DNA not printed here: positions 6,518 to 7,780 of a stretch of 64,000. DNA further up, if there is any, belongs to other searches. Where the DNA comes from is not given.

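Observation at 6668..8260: Low-GC three-gene operon: small protein, histone-H1-like K/R-rich disordered protein, 4-TM membrane protein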

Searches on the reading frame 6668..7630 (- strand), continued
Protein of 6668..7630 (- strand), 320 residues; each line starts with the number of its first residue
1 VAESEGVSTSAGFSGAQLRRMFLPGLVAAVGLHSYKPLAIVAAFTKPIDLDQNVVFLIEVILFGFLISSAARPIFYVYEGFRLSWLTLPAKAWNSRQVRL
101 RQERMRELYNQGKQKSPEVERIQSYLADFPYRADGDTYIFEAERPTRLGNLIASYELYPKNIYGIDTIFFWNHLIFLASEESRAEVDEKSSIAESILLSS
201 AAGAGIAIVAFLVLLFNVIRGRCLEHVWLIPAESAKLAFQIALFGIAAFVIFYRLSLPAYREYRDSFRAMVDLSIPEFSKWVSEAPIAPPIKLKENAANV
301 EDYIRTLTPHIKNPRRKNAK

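Call 69: get_annotated_region(hit=H6, flank=5000)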
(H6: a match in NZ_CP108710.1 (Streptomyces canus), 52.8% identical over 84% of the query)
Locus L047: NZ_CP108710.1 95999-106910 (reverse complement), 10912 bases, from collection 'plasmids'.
description: Streptomyces canus strain NBC_01002 plasmid unnamed1, complete sequence
organism: Streptomyces canus (NCBI taxid 58343)
taxonomy: Bacteria; Actinomycetota; Actinomycetes; Kitasatosporales; Streptomycetaceae; Streptomyces; Streptomyces canus
host: -; source: -; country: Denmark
typing (MOB-suite, as given by PLSDB): non-mobilizable; replicon rep_cluster_1915,rep_cluster_43
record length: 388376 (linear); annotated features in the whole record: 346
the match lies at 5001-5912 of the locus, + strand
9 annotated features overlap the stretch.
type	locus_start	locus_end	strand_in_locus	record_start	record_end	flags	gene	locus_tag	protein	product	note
CDS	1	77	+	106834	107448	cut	-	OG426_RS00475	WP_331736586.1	hypothetical protein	-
CDS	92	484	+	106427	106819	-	-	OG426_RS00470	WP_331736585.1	hypothetical protein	-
CDS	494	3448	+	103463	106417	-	-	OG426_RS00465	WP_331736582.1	S8 family serine peptidase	GO:0006508 - proteolysis [Evidence IEA]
CDS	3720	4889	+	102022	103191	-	-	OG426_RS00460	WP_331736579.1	M4 family metallopeptidase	-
CDS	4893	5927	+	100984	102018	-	-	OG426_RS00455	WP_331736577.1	hypothetical protein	-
CDS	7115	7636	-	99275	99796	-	-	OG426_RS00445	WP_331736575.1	hypothetical protein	-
CDS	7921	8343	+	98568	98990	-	-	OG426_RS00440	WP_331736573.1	hypothetical protein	-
CDS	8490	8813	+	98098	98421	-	-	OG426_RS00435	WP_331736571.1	hypothetical protein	-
CDS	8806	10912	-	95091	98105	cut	-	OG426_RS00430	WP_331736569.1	FG-GAP-like repeat-containing protein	-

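Call 70: get_annotated_region(hit=H8, flank=5000)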
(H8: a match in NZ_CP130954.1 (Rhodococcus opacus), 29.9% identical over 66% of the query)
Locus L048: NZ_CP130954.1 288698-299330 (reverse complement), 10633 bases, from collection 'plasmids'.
description: Rhodococcus opacus strain VOC-14 plasmid pRho-VOC14-C342, complete sequence
organism: Rhodococcus opacus (NCBI taxid 37919)
taxonomy: Bacteria; Actinomycetota; Actinomycetes; Mycobacteriales; Nocardiaceae; Rhodococcus; Rhodococcus opacus
host: -; source: cell culture,Sod-podzolic soil contaminated with solvents; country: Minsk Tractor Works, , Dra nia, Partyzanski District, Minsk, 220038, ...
typing (MOB-suite, as given by PLSDB): non-mobilizable
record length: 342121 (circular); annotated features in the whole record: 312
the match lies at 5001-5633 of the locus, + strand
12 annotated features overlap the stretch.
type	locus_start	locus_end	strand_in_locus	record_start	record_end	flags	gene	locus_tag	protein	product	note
CDS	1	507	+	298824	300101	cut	-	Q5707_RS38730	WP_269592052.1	insoluble domain protein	-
CDS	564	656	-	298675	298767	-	-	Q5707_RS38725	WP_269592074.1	hypothetical protein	-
CDS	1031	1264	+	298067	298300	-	-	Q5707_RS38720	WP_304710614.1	hypothetical protein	-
CDS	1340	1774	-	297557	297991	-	-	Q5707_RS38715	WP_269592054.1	MaoC/PaaZ C-terminal domain-containing protein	-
CDS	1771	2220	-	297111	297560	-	-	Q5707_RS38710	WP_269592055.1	MaoC family dehydratase N-terminal domain-containing protein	-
CDS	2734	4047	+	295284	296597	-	-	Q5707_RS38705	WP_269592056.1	DUF2235 domain-containing protein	-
CDS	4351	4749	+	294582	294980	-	-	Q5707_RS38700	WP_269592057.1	hypothetical protein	-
CDS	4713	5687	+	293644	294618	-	-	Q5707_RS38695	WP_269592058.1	hypothetical protein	-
CDS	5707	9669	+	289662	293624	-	-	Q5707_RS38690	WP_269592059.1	CHAT domain-containing protein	-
CDS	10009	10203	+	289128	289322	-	-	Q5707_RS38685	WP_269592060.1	hypothetical protein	-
CDS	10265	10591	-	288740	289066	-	-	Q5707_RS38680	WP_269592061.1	hypothetical protein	-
CDS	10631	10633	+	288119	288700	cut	-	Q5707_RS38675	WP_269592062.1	hypothetical protein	-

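Call 71: get_annotated_region(hit=H30, flank=5000)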
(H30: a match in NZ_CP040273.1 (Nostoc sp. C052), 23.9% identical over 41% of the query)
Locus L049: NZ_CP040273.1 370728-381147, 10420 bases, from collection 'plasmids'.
description: Nostoc sp. C052 plasmid pC052_A, complete sequence
organism: Nostoc sp. C052 (NCBI taxid 2576902)
taxonomy: Bacteria; Cyanobacteriota; Cyanophyceae; Nostocales; Nostocaceae; Nostoc; Nostoc sp. C052
host: -; source: Blasia pusilla,pure culture; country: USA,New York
typing (MOB-suite, as given by PLSDB): conjugative; relaxase MOBV; mating-pair formation MPF_T
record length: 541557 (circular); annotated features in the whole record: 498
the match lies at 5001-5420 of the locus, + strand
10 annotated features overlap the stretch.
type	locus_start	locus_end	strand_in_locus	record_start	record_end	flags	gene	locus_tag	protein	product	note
CDS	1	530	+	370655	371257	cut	-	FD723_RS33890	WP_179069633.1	hypothetical protein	-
CDS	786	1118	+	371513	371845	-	-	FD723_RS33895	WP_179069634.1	hypothetical protein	-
CDS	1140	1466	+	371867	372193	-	-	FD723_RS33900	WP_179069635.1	hypothetical protein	-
CDS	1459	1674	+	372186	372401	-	-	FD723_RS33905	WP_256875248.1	hypothetical protein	-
CDS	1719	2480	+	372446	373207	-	-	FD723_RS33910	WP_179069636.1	hypothetical protein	-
CDS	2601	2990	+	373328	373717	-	-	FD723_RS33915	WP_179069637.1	hypothetical protein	-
CDS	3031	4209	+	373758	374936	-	-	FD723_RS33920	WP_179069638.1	RNA-guided endonuclease TnpB family protein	-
CDS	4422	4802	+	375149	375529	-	-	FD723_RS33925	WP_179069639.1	hypothetical protein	-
CDS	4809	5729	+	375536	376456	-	-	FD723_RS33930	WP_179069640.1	hypothetical protein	-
CDS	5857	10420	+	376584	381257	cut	-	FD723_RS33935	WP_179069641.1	caspase family protein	-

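Call 81: search_protein_families(library=pfam, proteins=[L044:5305-5799:+, L045:5248-5799:+, L047:3720-4886:+, L048:4351-4746:+, L049:4422-4799:+, L046:4281-4682:+, L044:5806-6765:+, L048:4713-5684:+, L049:4809-5726:+, L046:4836-6011:+], max_evalue=0.1)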
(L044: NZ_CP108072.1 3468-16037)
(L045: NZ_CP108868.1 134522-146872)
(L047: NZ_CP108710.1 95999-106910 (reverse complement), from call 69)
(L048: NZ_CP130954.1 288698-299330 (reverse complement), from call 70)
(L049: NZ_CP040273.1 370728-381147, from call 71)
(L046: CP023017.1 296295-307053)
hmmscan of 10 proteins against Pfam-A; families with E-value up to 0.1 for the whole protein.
L044:5305-5799:+ (165 aa): 0 families

L045:5248-5799:+ (184 aa): 1 family
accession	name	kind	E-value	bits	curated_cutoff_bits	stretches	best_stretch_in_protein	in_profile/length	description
PF02342.23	TerD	-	1.1e-10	41.7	25.3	1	5-165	17-184/187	TerD domain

L047:3720-4886:+ (389 aa): 3 families
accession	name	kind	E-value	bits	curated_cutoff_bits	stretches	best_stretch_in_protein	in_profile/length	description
PF02868.21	Peptidase_M4_C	-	1.1e-54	185.2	24.4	1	180-348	1-165/165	Thermolysin metallopeptidase, alpha-helical domain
PF01447.24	Peptidase_M4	-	4.8e-28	98.9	22.4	1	86-177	52-145/145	Thermolysin metallopeptidase, catalytic domain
PF16485.10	PLN_propep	-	0.055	13.7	28.1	0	8-36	1-29/43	Protealysin propeptide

L048:4351-4746:+ (132 aa): 0 families

L049:4422-4799:+ (126 aa): 0 families

L046:4281-4682:+ (134 aa): 0 families

L044:5806-6765:+ (320 aa): 0 families

L048:4713-5684:+ (324 aa): 1 family
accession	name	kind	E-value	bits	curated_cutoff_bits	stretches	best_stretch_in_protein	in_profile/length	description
PF11127.14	YgaP-like_TM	-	0.033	14.8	25.3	1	226-263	16-54/66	Inner membrane protein YgaP-like, transmembrane domain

L049:4809-5726:+ (306 aa): 0 families

L046:4836-6011:+ (392 aa): 0 families

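Call 84: search_protein_families(library=padloc, alignment_id=A4, max_evalue=0.00001)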
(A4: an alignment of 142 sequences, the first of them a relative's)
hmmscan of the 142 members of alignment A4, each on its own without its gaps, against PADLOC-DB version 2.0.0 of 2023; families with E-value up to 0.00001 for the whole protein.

A. member 1, L001:634-1875:- (414 aa): 0 families

B. families by the number of members that match (of 142 scanned): 99 families (the first 25 are shown)
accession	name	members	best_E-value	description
PDLC03863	LmuB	2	1.4e-102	-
PDLC04135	mad3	2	3.5e-86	mads_3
PDLC05062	PDC-S66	2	3.2e-51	-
PDLC03867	LmuB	2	1.8e-38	-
PDLC04140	mad8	2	2.9e-34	mads_8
PDLC03957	bSEFIR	2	1.9e-27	-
PDLC03862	LmuB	2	5.2e-22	-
PDLC03859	LmuB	2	7.6e-13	-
PDLC04164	AriA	2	6.9e-07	-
PDLC03852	LmuA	1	1.9e-86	-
PDLC00114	GajB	1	3.3e-72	UrvD helicase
PDLC00132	GajB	1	7.5e-70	UrvD helicase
PDLC00117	GajB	1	2e-66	UrvD helicase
PDLC03802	RTasHel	1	1.4e-55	DRT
PDLC03871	LmuC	1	1.3e-51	-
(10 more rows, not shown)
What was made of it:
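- On Known anti-phage defence systems (PADLOC-DB v2): Lamassu-, MADS-, SEFIR/TIR-, GajB- and DRT-type hits occur among 142 neighbouring ORFs from 17 distinct loci (call 84).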

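Call 85: search_protein_families(library=pfam, alignment_id=A4, max_evalue=0.00001)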
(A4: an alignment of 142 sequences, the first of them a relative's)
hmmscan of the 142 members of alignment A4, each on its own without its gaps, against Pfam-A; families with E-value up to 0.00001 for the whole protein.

A. member 1, L001:634-1875:- (414 aa): 0 families

B. families by the number of members that match (of 142 scanned): 144 families (the first 25 are shown)
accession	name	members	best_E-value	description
PF00515.34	TPR_1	3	9.6e-53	Tetratricopeptide repeat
PF07719.23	TPR_2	3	1e-52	Tetratricopeptide repeat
PF13431.12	TPR_17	3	1.2e-48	Tetratricopeptide repeat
PF13181.12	TPR_8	3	4e-46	Tetratricopeptide repeat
PF13432.12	TPR_16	3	3e-42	Tetratricopeptide repeat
PF13414.12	TPR_11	3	7e-39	TPR repeat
PF14559.12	TPR_19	3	6.2e-38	Tetratricopeptide repeat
PF02518.31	HATPase_c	3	1.6e-30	Histidine kinase-, DNA gyrase B-, and HSP90-like ATPase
PF13428.12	TPR_14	3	7.6e-30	Tetratricopeptide repeat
PF13424.12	TPR_12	3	1.3e-29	Tetratricopeptide repeat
PF00072.30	Response_reg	3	9.5e-27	Response regulator receiver domain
PF23914.1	TPR_CcmH_CycH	3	1.7e-24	Cytochrome c-type biogenesis protein H TPR domain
PF00512.31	HisKA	3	1.8e-22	His Kinase A (phospho-acceptor) domain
PF13371.12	TPR_9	3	4.8e-21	Tetratricopeptide repeat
PF13176.12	TPR_7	3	6.6e-21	Tetratricopeptide repeat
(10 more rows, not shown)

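Call 90: fold_search(model_id=the predicted structure, library=pdb)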
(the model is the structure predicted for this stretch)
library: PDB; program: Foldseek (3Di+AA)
matches with E <= 10: 274; with E <= 0.001: 0
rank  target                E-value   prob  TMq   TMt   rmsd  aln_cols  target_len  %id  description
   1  5sv0_B                1.8e-01  0.47  0.19  0.24  15.5       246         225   14  Structure of the ExbB/ExbD complex from E. coli at pH 7.0 (released 2016-09-28)
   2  5sv0_A                3.2e-01  0.57  0.21  0.27  16.1       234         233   13  Structure of the ExbB/ExbD complex from E. coli at pH 7.0 (released 2016-09-28)
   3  5sv0_E                4.4e-01  0.35  0.19  0.25  15.5       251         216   14  Structure of the ExbB/ExbD complex from E. coli at pH 7.0 (released 2016-09-28)
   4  9g3d_A                4.6e-01  0.33  0.21  0.18  26.2       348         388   10  Cryo-EM structure of SbmA in the inward-facing-narrow conformation bound to 2 sybodies (released 2025-07-23)
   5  5sv0_D                5.2e-01  0.33  0.18  0.25  15.9       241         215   12  Structure of the ExbB/ExbD complex from E. coli at pH 7.0 (released 2016-09-28)
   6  8gng_A                5.5e-01  0.16  0.16  0.18  24.2       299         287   14  Crystal structure of human adenosine A2A receptor in complex with istradefylline. (released 2023-03-22)
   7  5sv0_C                5.7e-01  0.28  0.18  0.23  15.4       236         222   13  Structure of the ExbB/ExbD complex from E. coli at pH 7.0 (released 2016-09-28)
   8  9g3d_B                6.2e-01  0.28  0.21  0.18  26.4       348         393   11  Cryo-EM structure of SbmA in the inward-facing-narrow conformation bound to 2 sybodies (released 2025-07-23)
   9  5sv1_C                6.5e-01  0.25  0.18  0.24  15.7       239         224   13  Structure of the ExbB/ExbD complex from E. coli at pH 4.5 (released 2016-09-28)
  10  5sv0_J                7.5e-01  0.23  0.19  0.25  15.2       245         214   12  Structure of the ExbB/ExbD complex from E. coli at pH 7.0 (released 2016-09-28)
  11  5sv1_F                7.8e-01  0.21  0.17  0.23  16.5       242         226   12  Structure of the ExbB/ExbD complex from E. coli at pH 4.5 (released 2016-09-28)
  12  7ajq_A                8.1e-01  0.15  0.16  0.19  17.2       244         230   12  cryo-EM structure of ExbBD from Serratia Marcescens (released 2021-10-06)
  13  7p3r_B                8.9e-01  0.18  0.19  0.18  34.4       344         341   11  Helical structure of the toxin MakA from Vibrio cholera (released 2022-02-23)
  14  5sv0_I                1.0e+00  0.20  0.18  0.23  15.7       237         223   12  Structure of the ExbB/ExbD complex from E. coli at pH 7.0 (released 2016-09-28)
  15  9kpz_D                1.0e+00  0.11  0.14  0.19  20.6       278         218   14  Structure of TolQRA complex at pH 5.4 from E.coli (released 2026-03-04)
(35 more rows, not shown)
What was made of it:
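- On MotA/ExbB/TolQ stator family (and ZorA): The best Foldseek hits are ExbB at E = 0.18-0.5, probability <= 0.57 and TM <= 0.27 (call 90).
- Closest known: MotA/ExbB/TolQ/PomA stator proteins and the Zorya defence protein ZorA. Different: Foldseek gives E >= 0.18 and TM-score <= 0.27 (call 90).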

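Call 91: search_dna_similar(query=P0229, collection=plasmids, mode=protein, max_evalue=0.001, max_rows=30)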
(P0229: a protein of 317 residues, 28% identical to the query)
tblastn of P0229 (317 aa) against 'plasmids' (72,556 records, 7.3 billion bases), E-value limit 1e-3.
Records with a match: 22; places in all: 22; records where one place covers at least 80% of the query: 0.
Best place of each record, by identity: <60% 22.
By first word of the organism name: Ralstonia 19; Rhodococcus 1; Nostoc 1; Streptomyces 1.
By predicted mobility (MOB-suite, as given by PLSDB): non-mobilizable 18; mobilizable 3; conjugative 1.
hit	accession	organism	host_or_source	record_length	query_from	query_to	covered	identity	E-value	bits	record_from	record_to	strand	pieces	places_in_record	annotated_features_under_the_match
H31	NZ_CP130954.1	Rhodococcus opacus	cell culture,Sod-podzolic soil ...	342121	61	258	62%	25.0%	4e-6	56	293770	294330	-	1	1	hypothetical protein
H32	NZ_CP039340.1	Ralstonia pseudosolanacearum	-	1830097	88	254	53%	27.7%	2e-7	60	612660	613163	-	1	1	none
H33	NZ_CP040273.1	Nostoc sp. C052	Blasia pusilla,pure culture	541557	80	258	56%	24.6%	3e-4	50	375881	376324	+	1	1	hypothetical protein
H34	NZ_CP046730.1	Ralstonia syzygii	tobacco,cell culture,leaf veins ...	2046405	124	254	41%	29.9%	1e-6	57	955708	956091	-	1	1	none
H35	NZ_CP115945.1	Ralstonia syzygii R24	Syzygium aromaticum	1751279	124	254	41%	29.9%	1e-6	57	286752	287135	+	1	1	none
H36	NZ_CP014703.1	Ralstonia solanacearum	Solanum tuberosum,cell culture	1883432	124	254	41%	29.9%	1e-6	57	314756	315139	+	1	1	none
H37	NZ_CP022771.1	Ralstonia solanacearum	Solanum tuberosum,single cell,Potato ...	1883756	124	254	41%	29.9%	1e-6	57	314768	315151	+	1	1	none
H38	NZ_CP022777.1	Ralstonia solanacearum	Solanum tuberosum,single cell,Potato ...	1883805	124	254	41%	29.9%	1e-6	57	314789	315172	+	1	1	none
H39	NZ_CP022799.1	Ralstonia solanacearum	Solanum tuberosum,single cell,Potato ...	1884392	124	254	41%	29.9%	1e-6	57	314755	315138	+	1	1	none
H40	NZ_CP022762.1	Ralstonia solanacearum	Solanum tuberosum,single cell,Potato ...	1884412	124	254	41%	29.9%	1e-6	57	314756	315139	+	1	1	none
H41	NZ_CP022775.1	Ralstonia solanacearum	Solanum tuberosum,single cell,Potato ...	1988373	124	254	41%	29.9%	1e-6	57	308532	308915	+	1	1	none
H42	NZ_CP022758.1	Ralstonia solanacearum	Solanum tuberosum,single cell,Potato ...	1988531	124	254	41%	29.9%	1e-6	57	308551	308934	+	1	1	none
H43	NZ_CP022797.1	Ralstonia solanacearum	Solanum tuberosum,single cell,Potato ...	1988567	124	254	41%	29.9%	1e-6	57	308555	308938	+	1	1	none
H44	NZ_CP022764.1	Ralstonia solanacearum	Solanum tuberosum,single cell,Potato ...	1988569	124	254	41%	29.9%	1e-6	57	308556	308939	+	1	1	none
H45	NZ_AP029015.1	Ralstonia pseudosolanacearum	-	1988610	124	254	41%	29.9%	1e-6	57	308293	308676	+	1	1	none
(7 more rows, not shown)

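Call 92: search_dna_similar(query=P0229, collection=phages, mode=protein, max_evalue=0.001, max_rows=20)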
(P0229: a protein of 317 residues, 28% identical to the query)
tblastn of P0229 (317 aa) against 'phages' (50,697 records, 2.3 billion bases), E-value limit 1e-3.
No match.

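Call 93: get_annotated_region(hit=H15, flank=5000)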
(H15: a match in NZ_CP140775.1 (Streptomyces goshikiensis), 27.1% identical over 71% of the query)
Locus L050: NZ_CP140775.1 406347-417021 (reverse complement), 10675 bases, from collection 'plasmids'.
description: Streptomyces goshikiensis strain B-1662 plasmid unnamed1, complete sequence
organism: Streptomyces goshikiensis (NCBI taxid 1942)
taxonomy: Bacteria; Actinomycetota; Actinomycetes; Kitasatosporales; Streptomycetaceae; Streptomyces; Streptomyces goshikiensis
host: -; source: cell culture,soil; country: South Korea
typing (MOB-suite, as given by PLSDB): non-mobilizable
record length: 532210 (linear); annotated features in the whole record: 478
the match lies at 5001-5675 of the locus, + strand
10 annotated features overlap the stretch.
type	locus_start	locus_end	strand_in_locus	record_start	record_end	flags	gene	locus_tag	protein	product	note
CDS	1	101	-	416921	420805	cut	-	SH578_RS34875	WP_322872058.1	hypothetical protein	-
CDS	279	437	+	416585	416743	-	-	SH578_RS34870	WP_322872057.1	hypothetical protein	-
CDS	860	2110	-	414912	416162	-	-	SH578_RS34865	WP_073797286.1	FAD-dependent monooxygenase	-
CDS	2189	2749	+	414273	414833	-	-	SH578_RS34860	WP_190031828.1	TetR/AcrR family transcriptional regulator C-terminal domain-containing protein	GO:0045892 - negative regulation of DNA-templated transcription [Evidence IEA]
CDS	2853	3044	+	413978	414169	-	-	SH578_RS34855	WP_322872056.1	hypothetical protein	-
CDS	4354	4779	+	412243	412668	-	-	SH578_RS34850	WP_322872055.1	hypothetical protein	-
CDS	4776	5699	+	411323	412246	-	-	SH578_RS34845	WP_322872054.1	hypothetical protein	-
CDS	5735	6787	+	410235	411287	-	-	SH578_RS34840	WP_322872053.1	hypothetical protein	-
CDS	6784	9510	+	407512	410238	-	-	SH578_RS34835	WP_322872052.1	CHAT domain-containing protein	-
CDS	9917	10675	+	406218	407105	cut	-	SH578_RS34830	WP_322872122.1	ISL3 family transposase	-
